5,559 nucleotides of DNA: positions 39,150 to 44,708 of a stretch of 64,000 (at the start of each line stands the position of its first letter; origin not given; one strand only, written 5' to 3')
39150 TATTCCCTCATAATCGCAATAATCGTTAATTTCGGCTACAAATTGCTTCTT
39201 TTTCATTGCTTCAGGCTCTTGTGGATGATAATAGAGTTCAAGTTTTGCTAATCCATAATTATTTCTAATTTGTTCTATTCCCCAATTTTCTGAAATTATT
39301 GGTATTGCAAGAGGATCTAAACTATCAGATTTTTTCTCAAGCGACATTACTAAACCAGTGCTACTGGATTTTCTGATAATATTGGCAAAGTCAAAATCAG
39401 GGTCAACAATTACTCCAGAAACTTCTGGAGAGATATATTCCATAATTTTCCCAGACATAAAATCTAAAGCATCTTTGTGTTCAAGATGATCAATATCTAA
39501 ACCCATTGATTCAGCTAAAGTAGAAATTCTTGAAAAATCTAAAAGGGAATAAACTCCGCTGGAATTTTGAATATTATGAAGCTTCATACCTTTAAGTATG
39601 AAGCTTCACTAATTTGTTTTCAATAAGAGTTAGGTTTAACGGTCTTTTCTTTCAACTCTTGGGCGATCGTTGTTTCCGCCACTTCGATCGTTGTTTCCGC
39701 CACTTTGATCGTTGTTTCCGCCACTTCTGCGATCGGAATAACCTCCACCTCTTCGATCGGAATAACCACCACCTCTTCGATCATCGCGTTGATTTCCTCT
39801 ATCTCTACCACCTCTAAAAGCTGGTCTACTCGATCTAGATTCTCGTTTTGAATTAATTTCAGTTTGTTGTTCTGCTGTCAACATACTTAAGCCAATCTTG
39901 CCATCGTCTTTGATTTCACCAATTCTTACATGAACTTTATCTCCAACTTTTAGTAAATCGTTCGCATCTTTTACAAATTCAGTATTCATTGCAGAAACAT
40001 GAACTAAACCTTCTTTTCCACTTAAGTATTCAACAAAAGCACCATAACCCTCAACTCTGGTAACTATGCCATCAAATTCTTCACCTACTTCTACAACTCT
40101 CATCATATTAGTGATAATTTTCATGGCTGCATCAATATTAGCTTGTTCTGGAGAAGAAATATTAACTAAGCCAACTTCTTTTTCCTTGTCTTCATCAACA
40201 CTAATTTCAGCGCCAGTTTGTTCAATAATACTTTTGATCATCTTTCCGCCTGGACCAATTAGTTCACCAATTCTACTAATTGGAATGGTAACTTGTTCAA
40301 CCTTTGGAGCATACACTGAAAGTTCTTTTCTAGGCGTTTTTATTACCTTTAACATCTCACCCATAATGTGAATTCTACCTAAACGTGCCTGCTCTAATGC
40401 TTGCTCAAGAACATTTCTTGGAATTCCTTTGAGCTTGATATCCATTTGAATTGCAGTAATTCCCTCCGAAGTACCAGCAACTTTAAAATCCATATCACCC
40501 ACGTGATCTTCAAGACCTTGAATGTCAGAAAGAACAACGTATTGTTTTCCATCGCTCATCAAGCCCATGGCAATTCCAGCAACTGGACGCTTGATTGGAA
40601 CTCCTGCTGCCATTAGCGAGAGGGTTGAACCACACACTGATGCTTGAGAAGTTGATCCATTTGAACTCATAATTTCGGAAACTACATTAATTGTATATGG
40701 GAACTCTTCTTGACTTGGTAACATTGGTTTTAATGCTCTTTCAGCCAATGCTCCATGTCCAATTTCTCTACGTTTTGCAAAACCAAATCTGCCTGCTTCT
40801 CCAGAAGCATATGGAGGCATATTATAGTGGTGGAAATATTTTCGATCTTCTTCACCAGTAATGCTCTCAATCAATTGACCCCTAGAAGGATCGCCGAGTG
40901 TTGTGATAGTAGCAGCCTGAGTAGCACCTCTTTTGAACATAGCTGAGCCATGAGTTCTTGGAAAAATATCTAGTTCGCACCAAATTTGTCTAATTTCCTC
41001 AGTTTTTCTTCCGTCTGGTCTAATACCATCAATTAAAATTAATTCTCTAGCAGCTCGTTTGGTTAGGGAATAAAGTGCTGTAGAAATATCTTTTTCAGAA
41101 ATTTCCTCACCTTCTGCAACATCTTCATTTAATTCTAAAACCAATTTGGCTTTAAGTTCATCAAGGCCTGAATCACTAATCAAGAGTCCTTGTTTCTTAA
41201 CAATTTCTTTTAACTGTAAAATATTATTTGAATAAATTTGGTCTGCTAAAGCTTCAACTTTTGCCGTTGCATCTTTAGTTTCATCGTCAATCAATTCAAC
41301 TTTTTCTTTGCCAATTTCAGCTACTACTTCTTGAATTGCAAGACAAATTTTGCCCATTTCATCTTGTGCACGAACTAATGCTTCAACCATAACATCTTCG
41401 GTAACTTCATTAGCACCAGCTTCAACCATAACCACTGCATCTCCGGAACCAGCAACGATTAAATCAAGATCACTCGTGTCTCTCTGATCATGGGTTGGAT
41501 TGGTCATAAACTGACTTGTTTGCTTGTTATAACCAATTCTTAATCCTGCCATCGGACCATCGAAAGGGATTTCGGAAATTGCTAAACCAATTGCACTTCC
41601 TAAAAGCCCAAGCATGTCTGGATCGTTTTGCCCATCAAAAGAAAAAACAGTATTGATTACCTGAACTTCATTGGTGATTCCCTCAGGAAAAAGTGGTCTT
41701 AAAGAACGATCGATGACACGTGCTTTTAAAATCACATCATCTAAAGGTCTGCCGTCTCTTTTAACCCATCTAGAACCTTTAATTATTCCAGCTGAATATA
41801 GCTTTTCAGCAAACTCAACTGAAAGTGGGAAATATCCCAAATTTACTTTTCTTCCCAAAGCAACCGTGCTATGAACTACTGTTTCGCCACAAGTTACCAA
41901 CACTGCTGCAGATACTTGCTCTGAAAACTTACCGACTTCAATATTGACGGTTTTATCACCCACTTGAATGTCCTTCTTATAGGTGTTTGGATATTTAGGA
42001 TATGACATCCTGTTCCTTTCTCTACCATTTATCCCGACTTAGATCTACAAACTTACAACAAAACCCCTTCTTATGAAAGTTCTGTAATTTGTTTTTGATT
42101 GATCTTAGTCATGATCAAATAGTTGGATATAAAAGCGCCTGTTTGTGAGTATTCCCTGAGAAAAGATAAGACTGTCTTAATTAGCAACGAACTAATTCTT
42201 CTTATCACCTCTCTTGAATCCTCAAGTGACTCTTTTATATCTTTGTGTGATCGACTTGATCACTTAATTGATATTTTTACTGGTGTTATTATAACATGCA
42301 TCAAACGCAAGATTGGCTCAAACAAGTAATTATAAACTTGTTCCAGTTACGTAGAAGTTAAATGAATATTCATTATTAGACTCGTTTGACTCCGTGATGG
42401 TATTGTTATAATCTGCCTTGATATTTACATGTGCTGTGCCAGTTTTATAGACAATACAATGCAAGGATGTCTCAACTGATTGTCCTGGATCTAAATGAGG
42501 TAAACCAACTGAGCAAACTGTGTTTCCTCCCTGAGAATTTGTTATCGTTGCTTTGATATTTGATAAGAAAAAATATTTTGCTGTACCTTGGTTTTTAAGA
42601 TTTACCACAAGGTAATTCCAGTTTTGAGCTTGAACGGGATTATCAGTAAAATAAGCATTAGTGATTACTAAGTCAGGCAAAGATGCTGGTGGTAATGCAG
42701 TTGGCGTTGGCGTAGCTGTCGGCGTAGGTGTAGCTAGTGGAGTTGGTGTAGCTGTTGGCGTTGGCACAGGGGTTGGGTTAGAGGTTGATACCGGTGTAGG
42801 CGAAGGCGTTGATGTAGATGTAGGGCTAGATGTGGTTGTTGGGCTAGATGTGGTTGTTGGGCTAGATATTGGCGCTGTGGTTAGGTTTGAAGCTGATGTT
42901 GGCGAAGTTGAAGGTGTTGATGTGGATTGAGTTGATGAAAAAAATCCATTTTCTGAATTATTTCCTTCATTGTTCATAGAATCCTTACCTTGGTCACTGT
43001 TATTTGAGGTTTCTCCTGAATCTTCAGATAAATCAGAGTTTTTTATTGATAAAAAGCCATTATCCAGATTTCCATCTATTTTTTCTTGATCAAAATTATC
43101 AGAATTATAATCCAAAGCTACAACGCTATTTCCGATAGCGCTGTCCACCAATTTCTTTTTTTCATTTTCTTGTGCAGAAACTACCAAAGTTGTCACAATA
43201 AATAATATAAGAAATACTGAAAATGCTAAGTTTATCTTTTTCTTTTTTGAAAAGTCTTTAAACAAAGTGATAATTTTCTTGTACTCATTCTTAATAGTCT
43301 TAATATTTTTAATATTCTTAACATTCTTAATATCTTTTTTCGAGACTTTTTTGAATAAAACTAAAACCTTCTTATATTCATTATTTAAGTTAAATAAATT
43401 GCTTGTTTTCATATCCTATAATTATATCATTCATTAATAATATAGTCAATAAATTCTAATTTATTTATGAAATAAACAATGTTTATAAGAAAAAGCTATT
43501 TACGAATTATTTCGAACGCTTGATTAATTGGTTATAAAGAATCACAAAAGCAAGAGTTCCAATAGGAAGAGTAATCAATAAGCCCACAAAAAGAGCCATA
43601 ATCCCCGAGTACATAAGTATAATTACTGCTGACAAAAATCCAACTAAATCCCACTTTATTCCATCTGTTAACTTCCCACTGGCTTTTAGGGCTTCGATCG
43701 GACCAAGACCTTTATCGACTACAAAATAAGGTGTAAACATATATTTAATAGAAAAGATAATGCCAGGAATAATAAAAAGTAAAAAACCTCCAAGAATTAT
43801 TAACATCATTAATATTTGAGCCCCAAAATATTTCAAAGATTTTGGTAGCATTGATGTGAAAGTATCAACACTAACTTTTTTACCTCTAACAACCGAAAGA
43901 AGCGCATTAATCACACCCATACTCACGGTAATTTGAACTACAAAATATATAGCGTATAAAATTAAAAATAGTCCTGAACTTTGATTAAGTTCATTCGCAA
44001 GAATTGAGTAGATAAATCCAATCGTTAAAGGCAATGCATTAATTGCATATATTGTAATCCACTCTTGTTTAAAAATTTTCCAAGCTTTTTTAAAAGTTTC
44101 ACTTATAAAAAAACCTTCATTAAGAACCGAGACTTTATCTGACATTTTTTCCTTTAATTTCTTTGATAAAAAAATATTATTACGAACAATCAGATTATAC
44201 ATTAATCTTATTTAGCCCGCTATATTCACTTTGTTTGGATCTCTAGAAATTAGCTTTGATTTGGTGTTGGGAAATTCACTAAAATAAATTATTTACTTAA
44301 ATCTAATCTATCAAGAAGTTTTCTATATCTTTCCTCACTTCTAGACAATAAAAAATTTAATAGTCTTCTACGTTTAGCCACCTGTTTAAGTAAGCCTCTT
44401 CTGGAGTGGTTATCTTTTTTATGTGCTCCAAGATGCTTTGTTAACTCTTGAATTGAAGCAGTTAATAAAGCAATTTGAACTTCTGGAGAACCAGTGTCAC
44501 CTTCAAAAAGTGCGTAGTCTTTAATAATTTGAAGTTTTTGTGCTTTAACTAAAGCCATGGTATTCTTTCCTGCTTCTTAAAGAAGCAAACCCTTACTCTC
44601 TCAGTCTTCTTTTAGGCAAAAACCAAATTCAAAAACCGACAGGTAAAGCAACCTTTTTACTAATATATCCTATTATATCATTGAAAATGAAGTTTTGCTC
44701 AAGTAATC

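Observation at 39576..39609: Perfect 14-bp inverted repeat (two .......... palindromes 22 bp centre-to-centre) sequestering the aldolase start codon just 3' of pnp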

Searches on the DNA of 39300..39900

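Call 57: search_rna_families(source=window, start=39300, end=39900, threshold=evalue, max_evalue=10)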
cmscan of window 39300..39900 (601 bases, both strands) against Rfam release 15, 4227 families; matches with E-value up to 10: 8.
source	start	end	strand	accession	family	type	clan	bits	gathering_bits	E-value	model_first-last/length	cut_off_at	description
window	39515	39627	+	RF00394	SNORA4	Gene; snRNA; snoRNA; HACA-box;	CL00023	24.2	56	0.27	1-141/141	no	Small nucleolar RNA SNORA4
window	39475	39541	+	RF00280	SNORD51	Gene; snRNA; snoRNA; CD-box;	CL00054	21.7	50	0.39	1-79/79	no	Small nucleolar RNA SNORD51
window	39649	39676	+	RF01339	CRISPR-DR27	Gene; CRISPR;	-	19.4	35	2.3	1-25/25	no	CRISPR RNA direct repeat element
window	39574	39609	-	RF03339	mir-3047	Gene; miRNA;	-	18.4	53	0.85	1-61/61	no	mir-3047 microRNA precursor family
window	39576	39637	-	RF04184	BTnc060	Gene; sRNA;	-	18.1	228.9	2.5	157-208/213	no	Bacteroides sRNA BTnc060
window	39532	39627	-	RF00616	LhrC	Gene; sRNA;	CL00114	16.5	110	9.9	1-111/111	no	Listeria LhrC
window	39772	39792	-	RF02946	cow-rumen-1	Gene; sRNA;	-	14.3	53.4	2.5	1-61/61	no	cow-rumen-1 RNA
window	39378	39516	-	RF02209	WT1-AS_7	Gene; lncRNA;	-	9.2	50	2.9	169-294/294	no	WT1 antisense RNA conserved region 7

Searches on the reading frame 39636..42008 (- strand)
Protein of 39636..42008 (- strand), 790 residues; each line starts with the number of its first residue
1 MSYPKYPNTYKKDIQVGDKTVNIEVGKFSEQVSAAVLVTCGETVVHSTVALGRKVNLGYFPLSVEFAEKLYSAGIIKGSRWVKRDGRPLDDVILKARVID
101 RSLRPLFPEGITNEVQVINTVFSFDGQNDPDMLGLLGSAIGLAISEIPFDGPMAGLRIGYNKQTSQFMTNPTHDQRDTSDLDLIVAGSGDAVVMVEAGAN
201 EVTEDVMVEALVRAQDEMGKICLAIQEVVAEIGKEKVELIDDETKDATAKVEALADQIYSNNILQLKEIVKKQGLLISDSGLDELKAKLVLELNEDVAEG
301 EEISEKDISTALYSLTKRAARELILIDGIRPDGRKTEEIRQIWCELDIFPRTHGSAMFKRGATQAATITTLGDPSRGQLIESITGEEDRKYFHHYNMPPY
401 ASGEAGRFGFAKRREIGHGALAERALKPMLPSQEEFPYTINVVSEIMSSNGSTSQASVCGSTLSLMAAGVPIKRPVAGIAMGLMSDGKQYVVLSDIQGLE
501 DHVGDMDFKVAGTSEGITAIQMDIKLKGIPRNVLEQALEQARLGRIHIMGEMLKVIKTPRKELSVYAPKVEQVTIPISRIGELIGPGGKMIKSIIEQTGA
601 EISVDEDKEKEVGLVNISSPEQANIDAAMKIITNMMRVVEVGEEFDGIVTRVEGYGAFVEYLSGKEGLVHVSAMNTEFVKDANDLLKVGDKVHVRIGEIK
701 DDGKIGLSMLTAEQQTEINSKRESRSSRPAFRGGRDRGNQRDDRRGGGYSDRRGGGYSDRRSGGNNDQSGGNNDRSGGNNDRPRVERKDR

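Call 6: search_protein_families(library=pfam, proteins=[window:39636-42008:-])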
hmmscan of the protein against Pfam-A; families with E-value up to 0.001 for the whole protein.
window:39636-42008:- (790 aa): 6 families
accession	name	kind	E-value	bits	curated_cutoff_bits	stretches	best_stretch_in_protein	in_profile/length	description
PF01138.27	RNase_PH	-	1.8e-40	138.8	25.5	2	338-471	1-130/130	3' exoribonuclease family, domain 1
PF03725.20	RNase_PH_C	-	9.7e-17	61.1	20.8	2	152-214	2-64/67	3' exoribonuclease family, domain 2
PF00575.29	S1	-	7.1e-15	55.6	22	1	639-709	2-73/74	S1 RNA binding domain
PF00013.35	KH_1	-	2.2e-11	43.8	21.5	1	571-633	2-65/66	KH domain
PF03726.19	PNPase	-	1.3e-07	32.4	24.6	1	278-335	26-81/81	Polyribonucleotide nucleotidyltransferase, RNA binding domain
PF22675.2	KH-I_KHDC4-BBP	-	0.00077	19.7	30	0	580-636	8-75/76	KHDC4/BBP-like, KH-domain type I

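Call 53: search_protein_families(library=ncbifam, proteins=[window:39636-42008:-], max_evalue=0.01)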
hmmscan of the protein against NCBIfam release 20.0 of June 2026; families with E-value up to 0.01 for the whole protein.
window:39636-42008:- (790 aa): 40 families (the best 25 are shown)
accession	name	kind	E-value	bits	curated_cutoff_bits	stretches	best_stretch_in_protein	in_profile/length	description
NF008805.1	PRK11824.1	equivalog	1.4e-253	843.3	471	1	12-710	2-681/683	polyribonucleotide nucleotidyltransferase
TIGR03591.1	polynuc_phos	equivalog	4.5e-253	841.7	525.05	1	15-709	1-686/689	polyribonucleotide nucleotidyltransferase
TIGR02696.1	pppGpp_PNP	exception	8.7e-181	602.9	1106.75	1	15-707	13-718/720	guanosine pentaphosphate synthetase I/polyribonucleotide nucleotidyltransferase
NF006363.0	PRK08582.1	equivalog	8.3e-23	81.1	171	1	639-727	3-91/140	S1 domain-containing RNA-binding protein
TIGR02065.1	ECX1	equivalog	1.5e-22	80.1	318.7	1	323-541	2-211/230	exosome complex exonuclease Rrp41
NF040579.1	S1_dom_CvfD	subfamily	9.1e-18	64.6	117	1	640-725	2-88/113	CvfD/Ygs/GSP13 family RNA-binding post-transcriptional regulator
NF005973.0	PRK08059.1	equivalog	2.4e-17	63.2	148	1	635-724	1-91/123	S1 domain-containing post-transcriptional regulator GSP13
NF004473.0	PRK05807.1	equivalog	3e-17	63.3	178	1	639-720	3-83/136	S1 domain-containing RNA-binding protein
NF005208.0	PRK06676.1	equivalog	1.3e-15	57.3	368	1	636-724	273-362/391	30S ribosomal protein S1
NF005573.0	PRK07252.1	equivalog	9.5e-14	51.3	183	1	640-723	2-86/120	S1 RNA-binding domain-containing protein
NF000907.0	PRK00087.1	equivalog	2.7e-13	49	624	1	640-722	562-645/671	bifunctional 4-hydroxy-3-methylbut-2-enyl diphosphate reductase/30S ribosomal protein S1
NF010379.0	PRK13806.1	equivalog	4.9e-13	48.5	648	1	635-713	196-366/491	30S ribosomal protein S1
NF004953.0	PRK06299.1-3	equivalog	3e-12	45.6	720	1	635-715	292-374/580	30S ribosomal protein S1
NF040578.1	S1_dom_Ygs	exception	3.5e-12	46.5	175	1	639-727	5-93/122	S1 domain-containing post-transcriptional regulator Ygs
NF004952.0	PRK06299.1-2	equivalog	8.4e-11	40.9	524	1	639-709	301-373/580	30S ribosomal protein S1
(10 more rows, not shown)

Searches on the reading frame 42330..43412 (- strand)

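Call 6: search_protein_families(library=pfam, proteins=[window:42330-43412:-])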
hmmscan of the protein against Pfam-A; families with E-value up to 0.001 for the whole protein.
window:42330-43412:- (360 aa): 1 family
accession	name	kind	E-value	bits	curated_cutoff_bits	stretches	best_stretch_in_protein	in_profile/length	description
PF07705.17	CARDB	-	7.6e-13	49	22.7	1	246-350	2-100/101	CARDB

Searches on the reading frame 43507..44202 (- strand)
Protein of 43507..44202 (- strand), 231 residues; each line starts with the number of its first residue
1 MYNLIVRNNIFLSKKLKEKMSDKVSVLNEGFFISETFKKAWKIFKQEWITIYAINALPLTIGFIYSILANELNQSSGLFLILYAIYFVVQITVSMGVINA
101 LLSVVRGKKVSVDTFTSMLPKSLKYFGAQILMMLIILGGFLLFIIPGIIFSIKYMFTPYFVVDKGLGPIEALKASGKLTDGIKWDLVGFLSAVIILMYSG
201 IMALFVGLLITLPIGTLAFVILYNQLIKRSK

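Call 52: search_protein_families(library=pfam, proteins=[window:43507-44202:-], max_evalue=0.01)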
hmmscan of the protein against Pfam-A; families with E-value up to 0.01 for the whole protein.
window:43507-44202:- (231 aa): 1 family
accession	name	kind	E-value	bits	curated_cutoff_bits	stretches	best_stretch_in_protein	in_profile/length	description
PF06790.16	UPF0259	-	0.0062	16.8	31.4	1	96-206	103-211/248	Uncharacterised protein family (UPF0259)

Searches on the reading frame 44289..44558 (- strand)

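Call 52: search_protein_families(library=pfam, proteins=[window:44289-44558:-], max_evalue=0.01)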
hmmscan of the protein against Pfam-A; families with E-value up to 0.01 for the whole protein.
window:44289-44558:- (89 aa): 1 family
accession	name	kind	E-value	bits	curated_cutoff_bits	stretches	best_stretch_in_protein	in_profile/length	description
PF00312.27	Ribosomal_S15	-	2.4e-30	104.9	31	1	8-87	1-80/81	Ribosomal protein S15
